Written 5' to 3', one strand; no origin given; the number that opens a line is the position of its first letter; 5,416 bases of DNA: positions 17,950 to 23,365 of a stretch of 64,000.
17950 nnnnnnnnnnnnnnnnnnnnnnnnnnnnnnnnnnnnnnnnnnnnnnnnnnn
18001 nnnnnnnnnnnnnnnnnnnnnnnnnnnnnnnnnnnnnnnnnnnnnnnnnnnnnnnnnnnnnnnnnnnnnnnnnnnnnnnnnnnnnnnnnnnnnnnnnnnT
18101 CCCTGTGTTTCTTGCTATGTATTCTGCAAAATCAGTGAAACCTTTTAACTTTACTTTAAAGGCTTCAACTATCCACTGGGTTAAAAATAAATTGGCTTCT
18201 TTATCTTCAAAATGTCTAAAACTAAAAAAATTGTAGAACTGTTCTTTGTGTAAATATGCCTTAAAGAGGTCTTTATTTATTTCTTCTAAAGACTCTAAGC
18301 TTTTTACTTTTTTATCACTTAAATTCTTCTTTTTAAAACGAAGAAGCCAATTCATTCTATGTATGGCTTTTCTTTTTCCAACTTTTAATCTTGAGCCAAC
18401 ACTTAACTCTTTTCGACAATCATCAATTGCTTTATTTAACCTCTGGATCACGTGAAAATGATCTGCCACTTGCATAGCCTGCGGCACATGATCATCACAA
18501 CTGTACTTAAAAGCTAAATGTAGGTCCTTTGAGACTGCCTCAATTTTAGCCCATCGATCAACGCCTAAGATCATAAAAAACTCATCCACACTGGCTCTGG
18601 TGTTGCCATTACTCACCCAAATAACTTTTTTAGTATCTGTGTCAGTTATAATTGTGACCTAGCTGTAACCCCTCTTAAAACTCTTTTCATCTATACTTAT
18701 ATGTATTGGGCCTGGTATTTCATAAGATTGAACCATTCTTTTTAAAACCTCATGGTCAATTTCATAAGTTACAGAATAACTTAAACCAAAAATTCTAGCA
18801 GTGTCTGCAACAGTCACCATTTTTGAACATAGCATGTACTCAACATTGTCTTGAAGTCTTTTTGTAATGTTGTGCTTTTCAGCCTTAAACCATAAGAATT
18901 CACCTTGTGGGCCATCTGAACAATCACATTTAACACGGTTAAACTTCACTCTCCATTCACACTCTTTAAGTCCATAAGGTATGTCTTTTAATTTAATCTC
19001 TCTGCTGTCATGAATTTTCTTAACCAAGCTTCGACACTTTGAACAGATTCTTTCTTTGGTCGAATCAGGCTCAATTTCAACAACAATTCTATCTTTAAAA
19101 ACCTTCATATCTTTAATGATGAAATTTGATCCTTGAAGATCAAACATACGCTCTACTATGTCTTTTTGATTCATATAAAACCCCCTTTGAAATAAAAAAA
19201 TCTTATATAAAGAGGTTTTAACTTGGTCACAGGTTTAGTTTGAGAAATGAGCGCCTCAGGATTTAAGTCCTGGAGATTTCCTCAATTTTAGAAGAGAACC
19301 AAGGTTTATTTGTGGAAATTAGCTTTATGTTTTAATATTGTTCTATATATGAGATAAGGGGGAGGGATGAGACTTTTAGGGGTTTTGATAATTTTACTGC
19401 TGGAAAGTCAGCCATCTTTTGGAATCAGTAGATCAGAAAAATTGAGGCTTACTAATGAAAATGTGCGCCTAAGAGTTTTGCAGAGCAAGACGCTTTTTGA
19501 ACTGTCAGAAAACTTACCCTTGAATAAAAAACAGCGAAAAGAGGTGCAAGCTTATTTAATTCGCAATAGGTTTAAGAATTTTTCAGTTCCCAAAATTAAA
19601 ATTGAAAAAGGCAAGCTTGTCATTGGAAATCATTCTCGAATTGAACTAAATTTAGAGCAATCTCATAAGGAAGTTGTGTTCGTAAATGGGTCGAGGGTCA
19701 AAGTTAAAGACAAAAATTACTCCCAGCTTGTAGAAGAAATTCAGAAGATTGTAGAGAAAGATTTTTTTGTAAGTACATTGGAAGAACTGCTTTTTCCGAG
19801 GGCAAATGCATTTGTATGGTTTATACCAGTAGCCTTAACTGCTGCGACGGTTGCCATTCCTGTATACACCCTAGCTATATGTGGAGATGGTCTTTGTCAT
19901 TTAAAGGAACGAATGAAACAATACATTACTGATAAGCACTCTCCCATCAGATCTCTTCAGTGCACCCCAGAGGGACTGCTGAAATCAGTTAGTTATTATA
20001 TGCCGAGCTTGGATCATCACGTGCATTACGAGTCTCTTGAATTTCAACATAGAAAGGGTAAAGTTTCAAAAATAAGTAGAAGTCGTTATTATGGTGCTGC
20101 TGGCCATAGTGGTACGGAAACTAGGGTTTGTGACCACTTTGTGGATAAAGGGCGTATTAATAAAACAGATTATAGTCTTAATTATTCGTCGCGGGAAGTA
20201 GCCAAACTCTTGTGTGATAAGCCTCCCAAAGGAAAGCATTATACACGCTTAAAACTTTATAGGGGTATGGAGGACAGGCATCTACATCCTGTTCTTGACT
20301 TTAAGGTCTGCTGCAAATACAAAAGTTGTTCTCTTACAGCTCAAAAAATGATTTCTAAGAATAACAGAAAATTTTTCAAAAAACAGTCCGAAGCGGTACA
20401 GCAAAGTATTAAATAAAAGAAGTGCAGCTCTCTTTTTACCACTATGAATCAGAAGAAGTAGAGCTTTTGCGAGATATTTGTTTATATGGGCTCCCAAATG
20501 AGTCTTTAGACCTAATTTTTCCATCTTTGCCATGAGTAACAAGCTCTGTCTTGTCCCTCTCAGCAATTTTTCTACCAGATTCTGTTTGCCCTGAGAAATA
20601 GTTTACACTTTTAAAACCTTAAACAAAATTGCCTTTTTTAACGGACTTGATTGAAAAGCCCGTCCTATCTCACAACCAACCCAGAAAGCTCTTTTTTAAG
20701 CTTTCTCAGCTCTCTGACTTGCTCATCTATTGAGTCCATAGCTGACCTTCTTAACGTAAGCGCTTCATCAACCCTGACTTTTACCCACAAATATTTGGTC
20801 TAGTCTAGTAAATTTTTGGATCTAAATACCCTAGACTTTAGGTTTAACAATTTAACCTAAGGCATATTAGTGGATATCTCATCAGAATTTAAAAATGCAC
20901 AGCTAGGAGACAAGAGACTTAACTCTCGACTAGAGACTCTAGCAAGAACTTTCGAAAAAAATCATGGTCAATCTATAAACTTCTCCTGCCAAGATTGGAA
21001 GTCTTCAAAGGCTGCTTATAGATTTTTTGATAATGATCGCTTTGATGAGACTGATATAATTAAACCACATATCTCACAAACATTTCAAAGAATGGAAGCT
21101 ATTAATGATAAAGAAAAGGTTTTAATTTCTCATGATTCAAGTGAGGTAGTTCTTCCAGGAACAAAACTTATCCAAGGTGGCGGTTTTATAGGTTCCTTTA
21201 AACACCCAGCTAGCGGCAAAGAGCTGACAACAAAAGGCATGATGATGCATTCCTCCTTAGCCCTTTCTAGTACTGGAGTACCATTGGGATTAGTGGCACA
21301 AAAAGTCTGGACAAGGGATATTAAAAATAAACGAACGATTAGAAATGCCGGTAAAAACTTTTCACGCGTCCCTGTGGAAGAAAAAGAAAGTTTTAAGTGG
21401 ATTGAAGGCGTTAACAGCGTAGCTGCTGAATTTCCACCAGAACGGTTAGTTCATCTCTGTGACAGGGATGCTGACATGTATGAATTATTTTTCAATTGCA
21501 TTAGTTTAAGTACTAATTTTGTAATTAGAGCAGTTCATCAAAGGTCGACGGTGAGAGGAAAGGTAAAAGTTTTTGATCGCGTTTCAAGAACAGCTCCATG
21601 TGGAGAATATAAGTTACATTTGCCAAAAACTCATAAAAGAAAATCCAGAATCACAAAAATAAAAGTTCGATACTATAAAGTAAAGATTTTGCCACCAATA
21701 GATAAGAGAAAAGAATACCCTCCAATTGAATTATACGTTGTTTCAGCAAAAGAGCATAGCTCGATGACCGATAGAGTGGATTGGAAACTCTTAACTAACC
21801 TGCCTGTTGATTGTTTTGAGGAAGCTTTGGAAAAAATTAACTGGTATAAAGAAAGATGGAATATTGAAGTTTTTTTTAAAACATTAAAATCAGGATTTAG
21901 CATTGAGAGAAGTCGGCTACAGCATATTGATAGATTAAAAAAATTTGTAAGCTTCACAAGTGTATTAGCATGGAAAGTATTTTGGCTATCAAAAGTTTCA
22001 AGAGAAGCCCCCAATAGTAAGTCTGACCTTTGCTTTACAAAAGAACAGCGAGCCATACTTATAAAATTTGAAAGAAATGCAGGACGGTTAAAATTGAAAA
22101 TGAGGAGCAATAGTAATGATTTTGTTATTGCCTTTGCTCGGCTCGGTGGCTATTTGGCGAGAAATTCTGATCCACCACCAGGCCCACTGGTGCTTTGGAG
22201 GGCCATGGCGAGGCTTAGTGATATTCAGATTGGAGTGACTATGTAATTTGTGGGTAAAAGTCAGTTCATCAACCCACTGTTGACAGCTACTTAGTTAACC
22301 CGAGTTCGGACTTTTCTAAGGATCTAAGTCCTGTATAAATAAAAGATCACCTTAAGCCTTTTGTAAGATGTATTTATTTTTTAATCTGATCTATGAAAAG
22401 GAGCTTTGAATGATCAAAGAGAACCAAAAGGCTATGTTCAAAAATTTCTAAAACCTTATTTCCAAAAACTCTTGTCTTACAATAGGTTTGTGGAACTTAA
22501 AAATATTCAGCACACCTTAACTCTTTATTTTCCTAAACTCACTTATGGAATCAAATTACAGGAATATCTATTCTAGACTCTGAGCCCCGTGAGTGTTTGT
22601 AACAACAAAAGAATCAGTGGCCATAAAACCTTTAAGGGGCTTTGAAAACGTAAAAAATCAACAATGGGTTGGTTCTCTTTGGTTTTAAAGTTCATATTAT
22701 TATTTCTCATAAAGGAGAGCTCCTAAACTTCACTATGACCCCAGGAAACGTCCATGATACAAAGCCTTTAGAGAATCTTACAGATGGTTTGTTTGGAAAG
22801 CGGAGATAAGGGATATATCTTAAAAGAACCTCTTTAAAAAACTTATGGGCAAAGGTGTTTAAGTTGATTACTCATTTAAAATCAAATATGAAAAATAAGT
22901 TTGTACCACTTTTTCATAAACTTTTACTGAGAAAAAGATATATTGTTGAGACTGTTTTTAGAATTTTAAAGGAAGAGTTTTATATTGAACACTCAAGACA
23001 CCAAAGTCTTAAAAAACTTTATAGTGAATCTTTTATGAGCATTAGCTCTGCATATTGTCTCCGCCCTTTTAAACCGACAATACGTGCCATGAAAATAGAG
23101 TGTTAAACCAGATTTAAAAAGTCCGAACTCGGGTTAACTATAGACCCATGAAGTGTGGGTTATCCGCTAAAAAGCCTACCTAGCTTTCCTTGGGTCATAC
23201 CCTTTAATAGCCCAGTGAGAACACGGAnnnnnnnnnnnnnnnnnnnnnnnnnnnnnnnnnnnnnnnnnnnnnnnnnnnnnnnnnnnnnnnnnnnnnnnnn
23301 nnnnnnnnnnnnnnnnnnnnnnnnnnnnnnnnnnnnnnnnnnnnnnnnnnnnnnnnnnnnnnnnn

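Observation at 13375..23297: A ~9.8 kb IS-riddled genomic island bracketed by diverged direct repeats that duplicate the manB 3' end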

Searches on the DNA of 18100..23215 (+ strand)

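Call 71: search_dna_similar(query=window:18100-23215:+, collection=phages, mode=distant, max_rows=8)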
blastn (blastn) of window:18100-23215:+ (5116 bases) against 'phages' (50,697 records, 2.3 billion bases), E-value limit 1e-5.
No match.

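Call 73: search_dna_similar(query=window:18100-23215:+, collection=plasmids, mode=distant, max_rows=8)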
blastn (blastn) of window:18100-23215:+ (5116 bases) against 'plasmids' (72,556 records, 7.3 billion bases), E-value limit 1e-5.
No match.

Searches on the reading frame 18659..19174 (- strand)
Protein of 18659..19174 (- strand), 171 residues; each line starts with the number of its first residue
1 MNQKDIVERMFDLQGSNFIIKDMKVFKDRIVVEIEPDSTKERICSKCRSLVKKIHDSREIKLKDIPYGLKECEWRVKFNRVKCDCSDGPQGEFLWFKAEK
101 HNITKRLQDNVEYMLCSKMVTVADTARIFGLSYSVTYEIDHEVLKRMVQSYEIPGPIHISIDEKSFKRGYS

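Call 9: search_protein_families(library=pfam, proteins=[window:18659-19174:-], max_evalue=0.01)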
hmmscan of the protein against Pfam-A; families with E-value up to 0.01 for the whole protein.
window:18659-19174:- (171 aa): 2 families
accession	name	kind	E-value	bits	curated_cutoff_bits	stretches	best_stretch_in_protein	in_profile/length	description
PF14690.11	Zn_ribbon_ISL3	-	2.4e-06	28.3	25.5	1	42-85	3-47/47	zinc-finger of transposase IS204/IS1001/IS1096/IS1165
PF13542.12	HTH_Tnp_ISL3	-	0.00025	20.9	27.4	1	99-134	8-41/51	Helix-turn-helix domain of transposase family ISL3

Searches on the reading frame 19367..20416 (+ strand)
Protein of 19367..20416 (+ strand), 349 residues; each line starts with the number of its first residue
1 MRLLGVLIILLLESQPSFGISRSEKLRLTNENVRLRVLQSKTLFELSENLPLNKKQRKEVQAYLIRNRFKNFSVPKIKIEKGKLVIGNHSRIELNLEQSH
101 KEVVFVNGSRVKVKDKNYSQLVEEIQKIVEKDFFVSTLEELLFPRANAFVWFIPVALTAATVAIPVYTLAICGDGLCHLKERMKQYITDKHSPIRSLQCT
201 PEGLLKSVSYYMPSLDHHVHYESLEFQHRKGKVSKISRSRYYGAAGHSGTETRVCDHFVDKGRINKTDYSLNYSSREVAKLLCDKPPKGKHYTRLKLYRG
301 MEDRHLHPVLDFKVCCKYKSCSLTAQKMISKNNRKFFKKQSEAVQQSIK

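Call 9: search_protein_families(library=pfam, proteins=[window:19367-20416:+], max_evalue=0.01)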
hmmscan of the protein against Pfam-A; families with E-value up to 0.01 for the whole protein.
window:19367-20416:+ (349 aa): 0 families

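Call 31: search_protein_families(library=ncbifam, proteins=[window:19367-20416:+], max_evalue=0.1)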
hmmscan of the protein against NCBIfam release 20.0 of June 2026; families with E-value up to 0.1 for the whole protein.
window:19367-20416:+ (349 aa): 0 families
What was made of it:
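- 19367..20416 (+): 349-aa ORFan with a signal-peptide-like N-terminus. There are no Pfam or NCBIfam hits (calls 9, 31).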

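Call 32: find_homologous_proteins(query=window:19367-20416:+, max_evalue=0.001)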
Query window:19367-20416:+ (349 aa): 1 proteins with E <= 0.001 among 1609 candidates.
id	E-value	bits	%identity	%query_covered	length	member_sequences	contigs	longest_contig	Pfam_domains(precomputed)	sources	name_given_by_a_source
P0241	9.9e-230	779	100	100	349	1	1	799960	-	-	-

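Call 43: search_protein_representatives(protein=window:19367-20416:+)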
Query: 349 residues. Proteins with E-value up to 0.001 (for the whole library): 1; up to 1e-10: 1; up to 1e-30: 1. The best 1 are listed.
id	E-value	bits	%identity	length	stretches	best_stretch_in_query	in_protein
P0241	3.2e-230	779.0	100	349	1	1-349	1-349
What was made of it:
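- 19367..20416 (+): It matches only itself among 5.8 billion proteins (call 32) and 1.84 billion cluster representatives (call 43).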

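Call 75: predict_structure(protein=window:19367-20416:+)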
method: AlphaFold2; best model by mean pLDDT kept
length: 349 residues; sequences in the alignment: 1
mean_pLDDT: 37.0   pTM: 0.23
mean pLDDT of the five models: 37.0, 33.0, 29.7, 29.4, 28.0
residues with pLDDT >= 90: 0; 70-90: 0; 50-70: 5; < 50: 344
segments of 3 or more residues with pLDDT < 50: 1-16, 18-53, 58-60, 62-80, 82-349
pLDDT, mean of each block of 10 residues (from residue 1): 43 42 33 33 46 47 42 38 45 43 35 41 39 32 36 38 33 31 34 36 40 32 32 27 26 23 25 38 45 44 38 43 39 41 33
secondary structure, 60 per line:
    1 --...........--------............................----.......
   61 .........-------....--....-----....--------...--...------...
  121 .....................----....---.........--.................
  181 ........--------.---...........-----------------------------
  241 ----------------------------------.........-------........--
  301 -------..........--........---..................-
elements in order: H3-13 H22-49 H54-69 E77-80 E83-86 E92-95 E104-106 E109-111 H118-141 H146-149 H153-161 H164-188 H201-211 H275-283 E291-298 E308-317 E320-327 H331-348
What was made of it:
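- Tried and rejected: Single-sequence structure prediction of the ORFan: unusable, pLDDT 37 (call 75).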

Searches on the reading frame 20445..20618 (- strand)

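Call 21: search_protein_families(library=pfam, proteins=[window:20445-20618:-], max_evalue=1)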
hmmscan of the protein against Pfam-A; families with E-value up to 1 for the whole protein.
seq(58 aa): 1 family
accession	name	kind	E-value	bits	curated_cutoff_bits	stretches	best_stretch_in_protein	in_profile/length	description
PF09954.14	DUF2188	-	6.8e-07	29.8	22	1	13-41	33-62/62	Uncharacterized protein conserved in bacteria (DUF2188)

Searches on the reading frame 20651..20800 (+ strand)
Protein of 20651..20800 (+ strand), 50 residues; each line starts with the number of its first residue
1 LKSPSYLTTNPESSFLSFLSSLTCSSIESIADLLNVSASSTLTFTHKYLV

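Call 21: search_protein_families(library=pfam, proteins=[window:20651-20800:+], max_evalue=1)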
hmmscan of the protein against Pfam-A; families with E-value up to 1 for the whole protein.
seq(50 aa): 3 families
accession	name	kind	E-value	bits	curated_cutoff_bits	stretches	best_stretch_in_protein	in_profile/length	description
PF23446.1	LysM1_NFP_LYK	-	0.0096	17.2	36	1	14-42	4-33/60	NFP/LYK LysM1 domain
PF12292.13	DUF3624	-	0.12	13.2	27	1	22-46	42-66/76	Protein of unknown function (DUF3624)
PF01418.23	HTH_6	-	0.14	12.6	28.3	1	20-47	30-57/77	Helix-turn-helix domain, rpiR family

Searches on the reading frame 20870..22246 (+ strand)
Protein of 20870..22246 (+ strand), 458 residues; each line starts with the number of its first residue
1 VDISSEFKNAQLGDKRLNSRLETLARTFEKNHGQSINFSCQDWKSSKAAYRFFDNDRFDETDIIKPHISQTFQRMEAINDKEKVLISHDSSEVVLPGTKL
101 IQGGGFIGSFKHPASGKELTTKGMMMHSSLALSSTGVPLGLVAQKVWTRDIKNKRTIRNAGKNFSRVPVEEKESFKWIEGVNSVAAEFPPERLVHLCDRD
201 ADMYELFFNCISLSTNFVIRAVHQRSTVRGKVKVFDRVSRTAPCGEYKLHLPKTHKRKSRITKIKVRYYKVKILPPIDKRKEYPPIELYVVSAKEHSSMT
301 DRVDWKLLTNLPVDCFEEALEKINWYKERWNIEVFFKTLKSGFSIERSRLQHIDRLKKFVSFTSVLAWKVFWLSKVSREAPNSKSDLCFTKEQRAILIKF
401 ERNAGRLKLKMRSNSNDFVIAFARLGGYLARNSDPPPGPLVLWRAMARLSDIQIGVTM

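Call 9: search_protein_families(library=pfam, proteins=[window:20870-22246:+], max_evalue=0.01)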
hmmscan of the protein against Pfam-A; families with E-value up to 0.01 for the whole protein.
window:20870-22246:+ (458 aa): 3 families
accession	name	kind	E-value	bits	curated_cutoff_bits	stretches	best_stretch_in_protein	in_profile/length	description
PF14706.11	Tnp_DNA_bind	-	2.3e-19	69.3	24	1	4-57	4-57/58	Transposase DNA-binding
PF01609.27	DDE_Tnp_1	-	4.8e-06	26.9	23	1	268-359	124-190/200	Transposase DDE domain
PF02281.22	Dimer_Tnp_Tn5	-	5.6e-05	23.8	26.7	1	365-448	1-81/99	Transposase Tn5 dimerisation domain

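Call 31: search_protein_families(library=ncbifam, proteins=[window:20870-22246:+], max_evalue=0.1)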
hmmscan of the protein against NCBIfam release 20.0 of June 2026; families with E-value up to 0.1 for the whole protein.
window:20870-22246:+ (458 aa): 10 families
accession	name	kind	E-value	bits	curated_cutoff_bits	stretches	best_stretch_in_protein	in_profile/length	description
NF033590.1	transpos_IS4_3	equivalog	3.3e-95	319.4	160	1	48-454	1-403/405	IS4 family transposase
NF049926.2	IS4_FS_Nterm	equivalog_domain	7.7e-14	51.1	27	1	4-56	5-57/58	IS4/Tn5 family transposase DNA-binding protein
NF033591.1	transpos_IS4_2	equivalog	1.8e-10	40.5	152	1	194-398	121-282/340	IS4 family transposase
NF033592.1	transpos_IS4_1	equivalog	1e-08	34.7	115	1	282-357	244-315/332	IS4 family transposase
NF049925.1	transpos_IS4_4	equivalog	1.6e-07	30.5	250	1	251-356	263-353/449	IS4 family transposase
NF049999.1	transpos_IS701_3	equivalog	5.1e-07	28.9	170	1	284-373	275-359/412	IS701 family transposase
NF049921.1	transpos_IS701_2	equivalog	0.001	18.6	250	1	319-368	237-284/318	IS701 family transposase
NF033559.2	transpos_IS1634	equivalog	0.0082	15.2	100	1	319-357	372-410/483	IS1634 family transposase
NF033539.1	transpos_IS1380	equivalog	0.036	12.7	180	1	197-372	213-373/419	IS1380 family transposase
NF033540.2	transpos_IS701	equivalog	0.041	13.2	150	1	265-360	258-349/363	IS701 family transposase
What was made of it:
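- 20774..22264 (+): IS4/Tn5-like element with 19-bp terminal inverted repeats and an intact 458-aa transposase. NF033590 at 3e-95 (call 31).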
